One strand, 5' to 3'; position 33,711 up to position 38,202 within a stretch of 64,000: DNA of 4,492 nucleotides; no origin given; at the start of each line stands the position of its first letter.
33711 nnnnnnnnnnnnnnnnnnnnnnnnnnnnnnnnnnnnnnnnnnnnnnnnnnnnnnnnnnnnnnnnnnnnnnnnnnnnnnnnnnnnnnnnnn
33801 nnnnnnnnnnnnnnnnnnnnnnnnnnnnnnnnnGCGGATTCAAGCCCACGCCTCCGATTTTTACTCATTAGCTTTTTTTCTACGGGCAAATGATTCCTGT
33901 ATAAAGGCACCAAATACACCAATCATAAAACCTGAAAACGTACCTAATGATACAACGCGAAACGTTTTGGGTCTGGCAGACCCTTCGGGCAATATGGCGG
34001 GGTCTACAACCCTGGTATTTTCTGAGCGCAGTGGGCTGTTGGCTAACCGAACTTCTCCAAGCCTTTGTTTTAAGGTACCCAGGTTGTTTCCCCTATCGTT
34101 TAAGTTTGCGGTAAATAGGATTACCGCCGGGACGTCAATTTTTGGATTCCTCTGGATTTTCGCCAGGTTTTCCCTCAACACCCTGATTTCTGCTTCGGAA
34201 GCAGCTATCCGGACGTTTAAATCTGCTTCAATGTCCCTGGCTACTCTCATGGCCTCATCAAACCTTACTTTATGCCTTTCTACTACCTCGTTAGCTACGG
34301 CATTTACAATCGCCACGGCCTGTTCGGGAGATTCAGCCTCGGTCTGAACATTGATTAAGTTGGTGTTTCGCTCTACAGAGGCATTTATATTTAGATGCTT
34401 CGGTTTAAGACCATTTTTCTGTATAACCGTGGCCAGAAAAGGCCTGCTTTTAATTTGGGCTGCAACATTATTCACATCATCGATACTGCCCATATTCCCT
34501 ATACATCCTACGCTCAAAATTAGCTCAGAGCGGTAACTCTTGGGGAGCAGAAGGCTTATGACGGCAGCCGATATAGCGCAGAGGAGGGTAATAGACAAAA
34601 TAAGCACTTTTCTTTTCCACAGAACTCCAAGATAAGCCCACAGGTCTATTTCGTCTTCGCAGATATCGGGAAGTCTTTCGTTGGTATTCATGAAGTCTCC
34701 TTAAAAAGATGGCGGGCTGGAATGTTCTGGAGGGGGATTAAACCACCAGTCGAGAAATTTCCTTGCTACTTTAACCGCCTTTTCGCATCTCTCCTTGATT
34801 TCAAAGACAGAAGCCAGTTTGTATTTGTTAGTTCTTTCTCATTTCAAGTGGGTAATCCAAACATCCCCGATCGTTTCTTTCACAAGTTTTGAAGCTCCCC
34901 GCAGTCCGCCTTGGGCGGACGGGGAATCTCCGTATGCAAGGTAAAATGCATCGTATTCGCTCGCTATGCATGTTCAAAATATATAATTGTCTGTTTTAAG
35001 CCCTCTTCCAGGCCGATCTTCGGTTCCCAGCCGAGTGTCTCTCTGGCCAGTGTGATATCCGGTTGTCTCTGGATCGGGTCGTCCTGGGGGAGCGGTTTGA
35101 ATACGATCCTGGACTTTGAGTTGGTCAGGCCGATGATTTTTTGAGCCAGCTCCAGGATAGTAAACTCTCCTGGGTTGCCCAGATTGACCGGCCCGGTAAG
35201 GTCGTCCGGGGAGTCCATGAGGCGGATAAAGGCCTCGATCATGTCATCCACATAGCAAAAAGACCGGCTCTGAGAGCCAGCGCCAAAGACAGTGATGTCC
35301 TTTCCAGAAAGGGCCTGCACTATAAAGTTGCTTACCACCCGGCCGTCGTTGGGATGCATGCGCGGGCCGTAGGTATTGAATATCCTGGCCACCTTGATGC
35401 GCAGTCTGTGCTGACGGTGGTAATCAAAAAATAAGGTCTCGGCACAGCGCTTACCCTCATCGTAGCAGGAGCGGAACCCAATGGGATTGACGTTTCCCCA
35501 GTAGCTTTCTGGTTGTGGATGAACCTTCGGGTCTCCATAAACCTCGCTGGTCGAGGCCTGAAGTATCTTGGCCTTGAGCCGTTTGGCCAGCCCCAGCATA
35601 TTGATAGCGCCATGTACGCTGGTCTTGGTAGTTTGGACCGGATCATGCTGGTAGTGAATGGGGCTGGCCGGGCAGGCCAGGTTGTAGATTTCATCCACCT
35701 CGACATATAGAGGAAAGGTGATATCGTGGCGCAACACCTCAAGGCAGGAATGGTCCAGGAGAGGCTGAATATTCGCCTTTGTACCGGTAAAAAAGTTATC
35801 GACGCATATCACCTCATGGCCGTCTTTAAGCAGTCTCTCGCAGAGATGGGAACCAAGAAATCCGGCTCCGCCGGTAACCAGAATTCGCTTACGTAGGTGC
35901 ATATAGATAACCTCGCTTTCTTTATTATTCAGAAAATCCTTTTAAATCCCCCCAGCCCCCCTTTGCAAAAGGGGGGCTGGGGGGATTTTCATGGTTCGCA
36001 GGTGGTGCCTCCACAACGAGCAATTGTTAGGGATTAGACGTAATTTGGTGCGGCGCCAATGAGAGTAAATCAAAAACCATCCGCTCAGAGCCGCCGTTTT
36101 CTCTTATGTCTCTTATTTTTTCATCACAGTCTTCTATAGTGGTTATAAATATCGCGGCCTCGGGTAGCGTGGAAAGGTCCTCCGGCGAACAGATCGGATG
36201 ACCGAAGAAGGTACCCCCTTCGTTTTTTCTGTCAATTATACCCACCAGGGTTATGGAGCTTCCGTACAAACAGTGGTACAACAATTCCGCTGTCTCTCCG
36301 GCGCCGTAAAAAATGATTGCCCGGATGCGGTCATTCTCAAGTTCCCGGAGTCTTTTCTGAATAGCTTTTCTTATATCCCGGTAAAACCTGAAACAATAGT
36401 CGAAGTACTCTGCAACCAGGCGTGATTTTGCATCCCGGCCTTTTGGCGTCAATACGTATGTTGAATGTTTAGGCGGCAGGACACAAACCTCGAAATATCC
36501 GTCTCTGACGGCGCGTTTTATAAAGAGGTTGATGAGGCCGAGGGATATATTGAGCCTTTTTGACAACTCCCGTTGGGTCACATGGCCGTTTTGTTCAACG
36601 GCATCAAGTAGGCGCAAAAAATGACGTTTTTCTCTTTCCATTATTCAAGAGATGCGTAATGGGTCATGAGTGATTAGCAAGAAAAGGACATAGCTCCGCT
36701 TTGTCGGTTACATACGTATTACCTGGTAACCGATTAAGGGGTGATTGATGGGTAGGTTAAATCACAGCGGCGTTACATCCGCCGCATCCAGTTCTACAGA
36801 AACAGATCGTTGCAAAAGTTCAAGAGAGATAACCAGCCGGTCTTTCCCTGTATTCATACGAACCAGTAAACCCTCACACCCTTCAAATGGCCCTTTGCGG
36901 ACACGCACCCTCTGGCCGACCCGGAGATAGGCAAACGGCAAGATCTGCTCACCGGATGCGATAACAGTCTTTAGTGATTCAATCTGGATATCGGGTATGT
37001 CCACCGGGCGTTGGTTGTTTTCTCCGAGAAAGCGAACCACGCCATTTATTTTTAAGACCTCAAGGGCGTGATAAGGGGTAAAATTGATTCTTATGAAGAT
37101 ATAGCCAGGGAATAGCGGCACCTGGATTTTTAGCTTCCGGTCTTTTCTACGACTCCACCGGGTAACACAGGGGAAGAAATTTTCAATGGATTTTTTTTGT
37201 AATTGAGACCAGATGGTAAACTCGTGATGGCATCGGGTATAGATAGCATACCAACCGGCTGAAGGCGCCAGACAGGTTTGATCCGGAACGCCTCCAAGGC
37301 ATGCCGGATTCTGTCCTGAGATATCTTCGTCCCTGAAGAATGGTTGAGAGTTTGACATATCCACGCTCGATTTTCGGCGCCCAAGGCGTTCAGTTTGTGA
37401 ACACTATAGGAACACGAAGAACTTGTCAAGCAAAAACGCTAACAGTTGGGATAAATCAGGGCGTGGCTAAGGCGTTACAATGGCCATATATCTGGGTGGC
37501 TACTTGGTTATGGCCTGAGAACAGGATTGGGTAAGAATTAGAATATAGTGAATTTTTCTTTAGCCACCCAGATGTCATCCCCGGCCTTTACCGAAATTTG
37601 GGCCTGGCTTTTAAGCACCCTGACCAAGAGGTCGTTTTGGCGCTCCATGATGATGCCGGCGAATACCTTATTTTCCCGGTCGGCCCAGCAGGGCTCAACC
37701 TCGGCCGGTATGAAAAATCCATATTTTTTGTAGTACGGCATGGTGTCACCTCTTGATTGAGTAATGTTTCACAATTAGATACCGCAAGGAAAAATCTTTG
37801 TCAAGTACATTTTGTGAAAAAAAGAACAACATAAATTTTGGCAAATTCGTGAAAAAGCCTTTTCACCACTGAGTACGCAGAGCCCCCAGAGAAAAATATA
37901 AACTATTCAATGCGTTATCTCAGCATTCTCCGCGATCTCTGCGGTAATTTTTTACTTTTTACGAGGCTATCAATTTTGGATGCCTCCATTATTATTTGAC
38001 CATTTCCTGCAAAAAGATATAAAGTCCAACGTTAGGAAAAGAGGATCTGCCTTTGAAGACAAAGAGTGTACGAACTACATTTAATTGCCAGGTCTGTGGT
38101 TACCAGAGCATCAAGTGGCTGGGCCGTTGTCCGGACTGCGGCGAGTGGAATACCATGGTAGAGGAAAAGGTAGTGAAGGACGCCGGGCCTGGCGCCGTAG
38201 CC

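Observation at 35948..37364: NusG-paralog antiterminator plus unusual wHTH-Rossmann regulator, separated from the 35-kb operon by a perfect 37-nt terminator hairpin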

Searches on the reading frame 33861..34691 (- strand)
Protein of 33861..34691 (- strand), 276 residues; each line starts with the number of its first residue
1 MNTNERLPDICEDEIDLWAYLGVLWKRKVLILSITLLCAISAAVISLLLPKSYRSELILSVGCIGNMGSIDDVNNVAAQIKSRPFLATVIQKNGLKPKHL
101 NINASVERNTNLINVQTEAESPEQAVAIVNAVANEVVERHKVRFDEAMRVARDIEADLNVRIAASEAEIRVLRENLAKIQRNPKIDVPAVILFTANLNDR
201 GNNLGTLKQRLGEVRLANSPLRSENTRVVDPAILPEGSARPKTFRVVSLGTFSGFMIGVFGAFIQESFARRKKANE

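Call 4: search_protein_families(library=pfam, proteins=[window:33861-34691:-], max_evalue=0.1)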
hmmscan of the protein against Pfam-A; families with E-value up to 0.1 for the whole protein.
window:33861-34691:- (276 aa): 2 families
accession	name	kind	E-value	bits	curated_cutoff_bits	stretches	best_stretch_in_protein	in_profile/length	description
PF02706.20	Wzz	-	1.7e-11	44.7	25.5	1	13-91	1-89/91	Chain length determinant protein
PF13807.11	GNVR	-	5.1e-06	26.8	27.7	1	224-266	39-81/82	G-rich domain on putative tyrosine kinase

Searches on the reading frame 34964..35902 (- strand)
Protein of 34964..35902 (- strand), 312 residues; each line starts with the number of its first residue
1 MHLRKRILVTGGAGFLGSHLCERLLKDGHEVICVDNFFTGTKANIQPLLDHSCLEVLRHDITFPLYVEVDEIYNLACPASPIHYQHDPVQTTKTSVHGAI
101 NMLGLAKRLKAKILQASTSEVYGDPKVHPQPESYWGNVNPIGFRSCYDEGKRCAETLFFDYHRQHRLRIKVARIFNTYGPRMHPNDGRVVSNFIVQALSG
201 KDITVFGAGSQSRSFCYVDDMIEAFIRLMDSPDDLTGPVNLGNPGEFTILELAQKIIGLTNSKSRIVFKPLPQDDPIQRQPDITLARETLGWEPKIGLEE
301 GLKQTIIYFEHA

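Call 4: search_protein_families(library=pfam, proteins=[window:34964-35902:-], max_evalue=0.1)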
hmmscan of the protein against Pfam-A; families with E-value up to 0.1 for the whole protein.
window:34964-35902:- (312 aa): 8 families
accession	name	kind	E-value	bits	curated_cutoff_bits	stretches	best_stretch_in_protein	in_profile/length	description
PF01370.27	Epimerase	-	5.3e-50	170.5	20.9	1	7-241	1-239/240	NAD dependent epimerase/dehydratase family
PF16363.11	GDP_Man_Dehyd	-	1.4e-48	166.5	27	1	8-305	1-332/332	GDP-mannose 4,6 dehydratase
PF07993.18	NAD_binding_4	-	2.4e-10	40.5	20.1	2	68-192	88-219/258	Male sterility protein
PF04321.23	RmlD_sub_bind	-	1.1e-06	28.3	27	1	6-271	2-241/287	RmlD substrate binding domain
PF01073.25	3Beta_HSD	-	3.3e-06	26.8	22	1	8-226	1-226/280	3-beta hydroxysteroid dehydrogenase/isomerase family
PF02719.21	Polysacc_synt_2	-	7.1e-05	22.6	20.2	0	7-34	1-28/293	Polysaccharide biosynthesis protein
PF00106.31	adh_short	-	0.0061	16.5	26.6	1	5-37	1-33/195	short chain dehydrogenase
PF05368.20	NmrA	-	0.044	13.8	27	1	5-32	3-30/298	NmrA-like family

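Call 8: search_protein_families(library=ncbifam, proteins=[window:34964-35902:-], max_evalue=0.1)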
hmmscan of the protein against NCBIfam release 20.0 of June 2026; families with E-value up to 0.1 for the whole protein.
window:34964-35902:- (312 aa): 49 families (the best 25 are shown)
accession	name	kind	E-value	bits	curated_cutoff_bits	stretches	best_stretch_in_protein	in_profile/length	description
TIGR04180.1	EDH_00030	hypoth_equivalog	1.8e-35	122.5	475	1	7-295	1-295/297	NAD-dependent 4,6-dehydratase LegB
TIGR01181.1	dTDP_gluc_dehyt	equivalog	3.4e-33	115.1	365.1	1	6-310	1-312/321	dTDP-glucose 4,6-dehydratase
NF008872.0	PRK11908.1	equivalog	2.3e-29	102.6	294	1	5-309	2-335/349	bifunctional UDP-4-keto-pentose/UDP-xylose synthase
NF005998.1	PRK08125.1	equivalog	7.4e-28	97.3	777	1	4-309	315-649/649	bifunctional UDP-4-amino-4-deoxy-L-arabinose formyltransferase/UDP-glucuronic acid oxidase ArnA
TIGR01179.1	galE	equivalog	1.4e-24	86.5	262.3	1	6-305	1-321/332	UDP-glucose 4-epimerase GalE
NF011728.1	PRK15181.1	equivalog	3.6e-24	85.4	760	1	4-309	15-337/348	Vi polysaccharide biosynthesis UDP-N-acetylglucosaminuronic acid C-4 epimerase TviC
TIGR02197.1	heptose_epim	equivalog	4.4e-20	72.1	274.6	1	7-305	1-309/316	ADP-glyceromanno-heptose 6-epimerase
NF047922.1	GDPFucSynFcl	equivalog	3.8e-18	66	500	1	160-309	147-301/308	GDP-L-fucose synthase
NF007582.0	PRK10217.1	equivalog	4.2e-18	65.6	698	2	104-259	120-269/355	dTDP-glucose 4,6-dehydratase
NF007490.0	PRK10084.1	subfamily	1.9e-15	56.7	649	2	104-309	119-334/361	dTDP-glucose 4,6-dehydratase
NF041015.1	UDPsulfquin_syn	equivalog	5.8e-13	48.6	575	2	187-233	236-282/384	UDP-sulfoquinovose synthase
NF007956.0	PRK10675.1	subfamily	2.9e-10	39.8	394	1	6-181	2-184/338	UDP-glucose 4-epimerase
TIGR02622.1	CDP_4_6_dhtase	equivalog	4.3e-10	39.2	278.45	1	4-310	4-331/352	CDP-glucose 4,6-dehydratase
NF047837.1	UDPAcbARedWbcJ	equivalog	6.8e-10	38.4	500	1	146-268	102-223/372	UDP-2-acetamido-2,6-beta-L-arabino-hexul-4-ose reductase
TIGR01472.1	gmd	equivalog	6.9e-10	38.7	415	1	67-233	76-245/342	GDP-mannose 4,6-dehydratase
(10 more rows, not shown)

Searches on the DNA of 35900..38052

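Call 46: search_rna_families(source=window, start=35900, end=38052, threshold=evalue, max_evalue=5)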
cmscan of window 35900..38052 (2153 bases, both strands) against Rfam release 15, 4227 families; matches with E-value up to 5: 17.
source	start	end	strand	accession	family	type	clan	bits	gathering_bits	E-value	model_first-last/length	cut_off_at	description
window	35900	35986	+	RF01416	NrrF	Gene; antisense;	-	31.7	60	0.00076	75-160/160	5'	NrrF RNA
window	35941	35991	-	RF03877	mir-3937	Gene; miRNA;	-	30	84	0.002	1-102/102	no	mir-3937 microRNA precursor family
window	35908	36003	+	RF03922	MIR2119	Gene; miRNA;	-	29.5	73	0.27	1-188/188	no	MIR2119 microRNA precursor family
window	35928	36003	+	RF00995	mir-616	Gene; miRNA;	-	27.3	100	0.0045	1-91/91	no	mir-616 microRNA precursor family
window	35936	35992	-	RF01087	PK-repZ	Cis-reg;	-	24.7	44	0.011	2-70/150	no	Pseudoknot of the regulatory region of the repZ gene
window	35944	35988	-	RF03960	mir-6644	Gene; miRNA;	-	24.7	82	0.027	13-53/67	no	mir-6644 microRNA precursor family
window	35944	35988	+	RF03960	mir-6644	Gene; miRNA;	-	24.6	82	0.029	13-53/67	no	mir-6644 microRNA precursor family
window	35947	35985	-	RF04204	mir-3473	Gene; miRNA;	-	23.3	71.8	0.08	1-78/78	no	mir-3473 microRNA precursor family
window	35947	35985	+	RF04204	mir-3473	Gene; miRNA;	-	23.3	71.8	0.08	1-78/78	no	mir-3473 microRNA precursor family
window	35939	35993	+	RF04073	mir-727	Gene; miRNA;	-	21.3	104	0.59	1-91/91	no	mir-727 microRNA precursor family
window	35934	35999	-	RF00733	mir-296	Gene; miRNA;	-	19.8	66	0.76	1-79/79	no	mir-296 microRNA precursor family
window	35942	35990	+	RF03972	mir-3150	Gene; miRNA;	-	19.7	100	2.6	1-80/80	no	mir-3150 microRNA precursor family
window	35933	35990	+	RF03301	mir-3154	Gene; miRNA;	-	18.9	64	3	1-86/86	no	mir-3154 microRNA precursor family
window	35942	35990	-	RF03972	mir-3150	Gene; miRNA;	-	18.8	100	4.3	1-80/80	no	mir-3150 microRNA precursor family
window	35952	35980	+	RF02264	MAT2A_E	Cis-reg;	-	17.2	46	4.8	1-67/67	no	MAT2A 3'UTR stem loop E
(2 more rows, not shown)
